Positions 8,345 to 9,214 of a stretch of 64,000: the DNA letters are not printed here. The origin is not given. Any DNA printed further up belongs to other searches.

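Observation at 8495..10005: BamHI/BglII-family type II restriction-modification pair with a BglII-like active-site substitution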

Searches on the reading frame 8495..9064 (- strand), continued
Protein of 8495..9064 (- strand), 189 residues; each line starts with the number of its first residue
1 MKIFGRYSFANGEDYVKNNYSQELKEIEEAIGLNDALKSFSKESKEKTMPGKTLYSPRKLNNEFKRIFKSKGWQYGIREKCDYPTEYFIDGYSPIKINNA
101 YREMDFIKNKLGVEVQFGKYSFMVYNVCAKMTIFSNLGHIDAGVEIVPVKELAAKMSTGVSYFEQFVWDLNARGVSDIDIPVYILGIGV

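Call 23: predict_structure(alignment_id=A1)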
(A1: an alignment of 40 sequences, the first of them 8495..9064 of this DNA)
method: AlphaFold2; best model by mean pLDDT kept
length: 189 residues; sequences in the alignment: 40
mean_pLDDT: 89.8   pTM: 0.87
mean pLDDT of the five models: 89.8, 89.7, 89.6, 88.4, 88.2
residues with pLDDT >= 90: 112; 70-90: 69; 50-70: 7; < 50: 1
segments of 3 or more residues with pLDDT < 50: none
pLDDT, mean of each block of 10 residues (from residue 1): 97 98 98 91 79 87 95 94 86 81 95 84 67 96 96 85 91 90 96
secondary structure, 60 per line:
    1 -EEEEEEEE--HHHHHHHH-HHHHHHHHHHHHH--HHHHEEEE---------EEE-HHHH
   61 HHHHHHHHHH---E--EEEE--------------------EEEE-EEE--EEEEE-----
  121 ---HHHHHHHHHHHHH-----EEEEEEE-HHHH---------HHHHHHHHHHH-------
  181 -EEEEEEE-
elements in order: E2-9 H12-19 H21-33 H36-39 E40-43 E53-55 H57-70 E77-80 E101-104 E106-108 E111-115 H124-136 E142-148 H150-153 H163-173 E182-188

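Call 25: find_encoding_contigs(protein=P0072, flank=5000, max_places=2)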
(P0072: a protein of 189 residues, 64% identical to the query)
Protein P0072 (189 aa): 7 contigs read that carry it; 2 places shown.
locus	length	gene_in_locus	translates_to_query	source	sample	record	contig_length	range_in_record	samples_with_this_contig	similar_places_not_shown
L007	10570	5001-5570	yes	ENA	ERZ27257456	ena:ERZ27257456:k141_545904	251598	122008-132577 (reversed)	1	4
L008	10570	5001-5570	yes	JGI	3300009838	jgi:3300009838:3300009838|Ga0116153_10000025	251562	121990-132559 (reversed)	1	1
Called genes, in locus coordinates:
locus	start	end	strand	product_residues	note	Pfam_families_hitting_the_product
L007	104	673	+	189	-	PF01558:POR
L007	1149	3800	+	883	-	PF00133:tRNA-synt_1, PF09334:tRNA-synt_1g, PF13603:tRNA-synt_1_2, PF00133:tRNA-synt_1 (weak), PF08264:Anticodon_1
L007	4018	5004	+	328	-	PF01555:N6_N4_Mtase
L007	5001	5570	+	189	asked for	PF09195:Endonuc-BglII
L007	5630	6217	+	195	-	-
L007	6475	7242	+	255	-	-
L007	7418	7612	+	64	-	PF19029:DUF883_C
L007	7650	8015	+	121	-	PF07332:Phage_holin_3_6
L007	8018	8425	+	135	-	-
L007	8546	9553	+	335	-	PF01408:GFO_IDH_MocA, PF02894:GFO_IDH_MocA_C, PF22725:GFO_IDH_MocA_C3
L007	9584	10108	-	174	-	-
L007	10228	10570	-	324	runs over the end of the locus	PF02558:ApbA, PF08546:ApbA_C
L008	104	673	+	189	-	PF01558:POR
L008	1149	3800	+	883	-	PF00133:tRNA-synt_1, PF09334:tRNA-synt_1g, PF13603:tRNA-synt_1_2, PF00133:tRNA-synt_1 (weak), PF08264:Anticodon_1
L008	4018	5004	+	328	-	PF01555:N6_N4_Mtase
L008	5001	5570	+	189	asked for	PF09195:Endonuc-BglII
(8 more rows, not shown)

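Call 26: fold_search(model_id=the predicted structure, library=pdb)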
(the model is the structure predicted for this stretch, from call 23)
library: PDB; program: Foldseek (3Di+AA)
matches with E <= 10: 274; with E <= 0.001: 16
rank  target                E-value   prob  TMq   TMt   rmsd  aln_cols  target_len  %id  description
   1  1vrr_A                4.7e-17  1.00  0.81  0.76   4.9       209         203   35  Crystal structure of the restriction endonuclease BstYI complex with DNA (released 2005-06-07)
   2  1sdo                  2.5e-16  1.00  0.75  0.73   6.1       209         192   31  Crystal Structure of Restriction Endonuclease BstYI (released 2004-05-11)
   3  2p0j_B                3.0e-15  1.00  0.79  0.76   4.6       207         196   33  Structure of restriction endonuclease BstYI bound to non-cognate DNA (released 2007-05-01)
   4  1bam                  1.3e-08  1.00  0.59  0.56  10.3       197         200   17  STRUCTURE OF RESTRICTION ENDONUCLEASE BAMHI PHASED AT 1.95 ANGSTROMS RESOLUTION BY MAD ANALYSIS (released 1995-02-27)
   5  2bam_B                1.7e-08  1.00  0.66  0.61   4.9       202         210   15  RESTRICTION ENDONUCLEASE BAMHI COMPLEX WITH DNA AND CALCIUM IONS (PRE-REACTIVE COMPLEX). (released 1999-10-31)
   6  1d2i_B                2.2e-08  1.00  0.72  0.63   5.0       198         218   22  CRYSTAL STRUCTURE OF RESTRICTION ENDONUCLEASE BGLII COMPLEXED WITH DNA 16-MER (released 2000-02-21)
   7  1d2i_A                2.5e-08  1.00  0.72  0.61   5.0       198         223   22  CRYSTAL STRUCTURE OF RESTRICTION ENDONUCLEASE BGLII COMPLEXED WITH DNA 16-MER (released 2000-02-21)
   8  1bhm_B                3.5e-08  1.00  0.61  0.56   9.5       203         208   15  RESTRICTION ENDONUCLEASE BAMHI COMPLEX WITH DNA (released 1995-07-12)
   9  2bam_A                4.3e-08  1.00  0.65  0.60   5.1       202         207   15  RESTRICTION ENDONUCLEASE BAMHI COMPLEX WITH DNA AND CALCIUM IONS (PRE-REACTIVE COMPLEX). (released 1999-10-31)
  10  1bhm_A                9.4e-08  1.00  0.67  0.64   4.9       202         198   15  RESTRICTION ENDONUCLEASE BAMHI COMPLEX WITH DNA (released 1995-07-12)
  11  3bam_B                1.0e-07  1.00  0.65  0.59   5.2       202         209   15  RESTRICTION ENDONUCLEASE BAMHI COMPLEX WITH DNA AND MANGANESE IONS (POST-REACTIVE COMPLEX) (released 1999-01-13)
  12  3bam_A                1.2e-07  1.00  0.62  0.58  10.0       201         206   16  RESTRICTION ENDONUCLEASE BAMHI COMPLEX WITH DNA AND MANGANESE IONS (POST-REACTIVE COMPLEX) (released 1999-01-13)
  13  1esg_B                1.6e-07  1.00  0.55  0.49   9.5       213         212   13  RESTRICTION ENDONUCLEASE BAMHI BOUND TO A NON-SPECIFIC DNA. (released 2000-05-31)
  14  1es8                  3.9e-07  1.00  0.64  0.62   6.0       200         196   18  Crystal structure of free BglII (released 2001-01-17)
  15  3odh_A                8.0e-07  1.00  0.65  0.63   5.8       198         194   19  Structure of OkrAI/DNA complex (released 2010-10-06)
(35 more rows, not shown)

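Call 33: search_protein_families(library=phrogs, proteins=[window:8495-9064:-], max_evalue=0.01)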
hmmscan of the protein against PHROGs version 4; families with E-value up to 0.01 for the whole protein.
window:8495-9064:- (189 aa): 1 family
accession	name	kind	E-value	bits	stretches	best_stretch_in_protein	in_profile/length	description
phrog_28079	-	DNA, RNA and nucleotide metabolism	7.4e-30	104.9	2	98-187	112-201/203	restriction endonuclease II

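Call 48: find_encoding_contigs(protein=P0025, flank=10000, max_places=1)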
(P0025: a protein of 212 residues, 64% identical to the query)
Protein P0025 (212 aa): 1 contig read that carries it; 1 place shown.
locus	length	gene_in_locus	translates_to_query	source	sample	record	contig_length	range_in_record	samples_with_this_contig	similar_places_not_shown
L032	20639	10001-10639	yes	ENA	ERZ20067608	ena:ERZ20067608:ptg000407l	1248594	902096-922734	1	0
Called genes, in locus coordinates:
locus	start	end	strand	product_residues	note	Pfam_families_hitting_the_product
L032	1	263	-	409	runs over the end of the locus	PF04551:GcpE, PF26540:GcpE_C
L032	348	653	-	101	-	-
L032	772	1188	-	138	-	PF02566:OsmC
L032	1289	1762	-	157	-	-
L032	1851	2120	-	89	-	PF00903:Glyoxalase (weak)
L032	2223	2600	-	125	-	PF00903:Glyoxalase, PF18029:Glyoxalase_6 (weak)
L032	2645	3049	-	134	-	PF11528:DUF3224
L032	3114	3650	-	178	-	PF08332:CaMKII_AD, PF13474:SnoaL_3, PF12680:SnoaL_2 (weak)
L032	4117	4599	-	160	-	PF05163:DinB, PF12867:DinB_2 (weak)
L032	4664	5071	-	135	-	PF00903:Glyoxalase, PF22677:Ble-like_N (weak)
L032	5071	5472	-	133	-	PF00903:Glyoxalase, PF13669:Glyoxalase_4 (weak)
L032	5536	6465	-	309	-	PF00165:HTH_AraC (weak), PF12833:HTH_18, PF00165:HTH_AraC (weak)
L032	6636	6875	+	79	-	PF11272:DUF3072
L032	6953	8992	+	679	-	PF04851:ResIII, PF17757:UvrB_inter, PF27431:UvrB_3rd, PF00271:Helicase_C, PF12344:UvrB, PF02151:UVR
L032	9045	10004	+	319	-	PF01555:N6_N4_Mtase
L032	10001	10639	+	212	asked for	PF09195:Endonuc-BglII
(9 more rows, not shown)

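Call 49: find_encoding_contigs(protein=P0014, flank=10000, max_places=1)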
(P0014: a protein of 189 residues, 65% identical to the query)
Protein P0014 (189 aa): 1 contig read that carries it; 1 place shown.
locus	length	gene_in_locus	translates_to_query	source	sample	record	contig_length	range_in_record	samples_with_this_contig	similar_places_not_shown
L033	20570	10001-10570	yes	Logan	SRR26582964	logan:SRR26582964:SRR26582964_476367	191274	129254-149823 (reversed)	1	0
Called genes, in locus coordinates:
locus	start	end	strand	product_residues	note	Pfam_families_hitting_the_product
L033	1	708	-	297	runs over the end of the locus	PF01402:RHH_1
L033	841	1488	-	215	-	-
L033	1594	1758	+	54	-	-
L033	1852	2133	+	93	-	-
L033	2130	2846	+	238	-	PF17936:Big_6 (weak), PF19077:Big_13 (faint), PF09136:Glucodextran_B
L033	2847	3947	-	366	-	PF04932:Wzy_C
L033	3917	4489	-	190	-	PF00535:Glycos_transf_2 (weak)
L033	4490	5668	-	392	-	PF01943:Polysacc_synt, PF13440:Polysacc_synt_3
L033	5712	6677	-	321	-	PF00535:Glycos_transf_2, PF10111:Glyco_tranf_2_2, PF13641:Glyco_tranf_2_3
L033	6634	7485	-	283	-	PF13439:Glyco_transf_4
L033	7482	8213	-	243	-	PF03848:TehB (weak), PF05175:MTS, PF13489:Methyltransf_23, PF06325:PrmA, PF08241:Methyltransf_11, PF08242:Methyltransf_12, PF13649:Methyltransf_25, PF13847:Methyltransf_31, +4 more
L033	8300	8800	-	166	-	-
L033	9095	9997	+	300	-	PF01555:N6_N4_Mtase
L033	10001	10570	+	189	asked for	PF09195:Endonuc-BglII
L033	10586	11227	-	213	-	-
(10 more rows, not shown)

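Call 50: find_encoding_contigs(protein=P0047, flank=10000, max_places=1)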
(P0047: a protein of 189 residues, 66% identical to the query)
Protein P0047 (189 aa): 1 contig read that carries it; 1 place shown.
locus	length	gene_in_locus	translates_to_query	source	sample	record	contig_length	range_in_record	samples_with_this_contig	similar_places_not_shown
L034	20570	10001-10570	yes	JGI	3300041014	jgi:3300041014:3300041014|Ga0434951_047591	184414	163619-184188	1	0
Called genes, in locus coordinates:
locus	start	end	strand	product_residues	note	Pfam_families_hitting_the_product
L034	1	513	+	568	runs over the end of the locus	PF00239:Resolvase, PF07508:Recombinase, PF13408:Zn_ribbon_recom (weak)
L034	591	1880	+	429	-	PF04389:Peptidase_M28, PF01546:Peptidase_M20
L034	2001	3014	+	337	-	PF00962:A_deaminase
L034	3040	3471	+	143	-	PF00293:NUDIX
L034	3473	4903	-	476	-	PF00990:GGDEF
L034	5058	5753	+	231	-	PF03575:Peptidase_S51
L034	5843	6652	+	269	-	PF00929:RNase_T, PF13280:WYL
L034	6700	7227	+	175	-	-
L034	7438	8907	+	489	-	PF00083:Sugar_tr, PF06609:TRI12, PF07690:MFS_1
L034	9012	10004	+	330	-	PF01555:N6_N4_Mtase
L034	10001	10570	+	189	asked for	PF09195:Endonuc-BglII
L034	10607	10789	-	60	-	-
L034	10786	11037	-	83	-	-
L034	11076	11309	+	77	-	-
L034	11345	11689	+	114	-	-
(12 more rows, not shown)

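Call 51: find_encoding_contigs(protein=P0058, flank=10000, max_places=1)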
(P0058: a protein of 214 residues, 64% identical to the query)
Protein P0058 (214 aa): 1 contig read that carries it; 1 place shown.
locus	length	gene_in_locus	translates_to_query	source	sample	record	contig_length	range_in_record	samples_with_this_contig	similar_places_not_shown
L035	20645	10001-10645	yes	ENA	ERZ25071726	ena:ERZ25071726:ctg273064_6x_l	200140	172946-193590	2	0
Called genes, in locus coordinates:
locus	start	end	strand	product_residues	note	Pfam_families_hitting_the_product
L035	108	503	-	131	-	-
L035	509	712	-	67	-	PF05988:DUF899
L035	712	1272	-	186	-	PF01872:RibD_C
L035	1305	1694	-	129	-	PF13564:DoxX_2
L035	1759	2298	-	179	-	PF01872:RibD_C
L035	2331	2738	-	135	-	PF00903:Glyoxalase, PF22677:Ble-like_N (weak)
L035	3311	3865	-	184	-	PF01872:RibD_C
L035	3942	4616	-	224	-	PF03575:Peptidase_S51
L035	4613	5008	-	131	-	PF00903:Glyoxalase, PF13669:Glyoxalase_4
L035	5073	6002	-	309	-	PF00165:HTH_AraC, PF12833:HTH_18, PF00165:HTH_AraC (weak)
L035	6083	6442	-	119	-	PF00903:Glyoxalase, PF18029:Glyoxalase_6 (faint)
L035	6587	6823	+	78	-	PF11272:DUF3072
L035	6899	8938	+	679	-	PF04851:ResIII, PF17757:UvrB_inter, PF27431:UvrB_3rd, PF00271:Helicase_C, PF12344:UvrB, PF02151:UVR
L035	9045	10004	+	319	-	PF01555:N6_N4_Mtase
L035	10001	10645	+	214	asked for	PF09195:Endonuc-BglII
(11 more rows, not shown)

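Call 54: find_related_loci(query=A1, collection=metagenome_contigs, flank=10000)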
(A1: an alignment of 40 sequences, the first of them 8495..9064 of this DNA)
Query A1 (189 aa) in metagenome_contigs; peptide patterns used: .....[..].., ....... (x = any residue, [..] = any of these).
600 stretches matched a pattern (row limit reached: there are more); 583 encode a relative of the query (tblastn E <= 1e-3); the best 80 are kept; 80 distinct loci.
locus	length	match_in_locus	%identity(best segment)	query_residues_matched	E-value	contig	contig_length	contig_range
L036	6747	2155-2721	63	1-189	3e-79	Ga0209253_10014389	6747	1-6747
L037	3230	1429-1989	63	1-187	6e-78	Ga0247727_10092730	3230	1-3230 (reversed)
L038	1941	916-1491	63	1-187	3e-80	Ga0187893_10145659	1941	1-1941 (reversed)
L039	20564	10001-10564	65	1-187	7e-77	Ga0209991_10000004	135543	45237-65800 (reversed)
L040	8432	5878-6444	65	1-189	3e-76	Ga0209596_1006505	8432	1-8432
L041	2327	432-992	63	1-187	7e-78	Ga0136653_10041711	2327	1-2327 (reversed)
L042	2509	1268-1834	63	1-189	1e-77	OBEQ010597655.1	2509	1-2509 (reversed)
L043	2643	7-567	62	1-187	4e-77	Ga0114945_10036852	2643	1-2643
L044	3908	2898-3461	63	1-188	1e-75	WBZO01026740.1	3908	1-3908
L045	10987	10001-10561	63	1-187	1e-75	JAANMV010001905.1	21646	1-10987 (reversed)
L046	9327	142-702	60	1-187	2e-75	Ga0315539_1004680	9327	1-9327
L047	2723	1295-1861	65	1-189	2e-76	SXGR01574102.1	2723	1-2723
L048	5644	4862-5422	61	1-187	3e-75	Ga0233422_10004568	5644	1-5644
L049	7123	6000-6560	60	1-188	2e-75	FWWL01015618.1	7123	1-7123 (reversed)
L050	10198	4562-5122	61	1-187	6e-75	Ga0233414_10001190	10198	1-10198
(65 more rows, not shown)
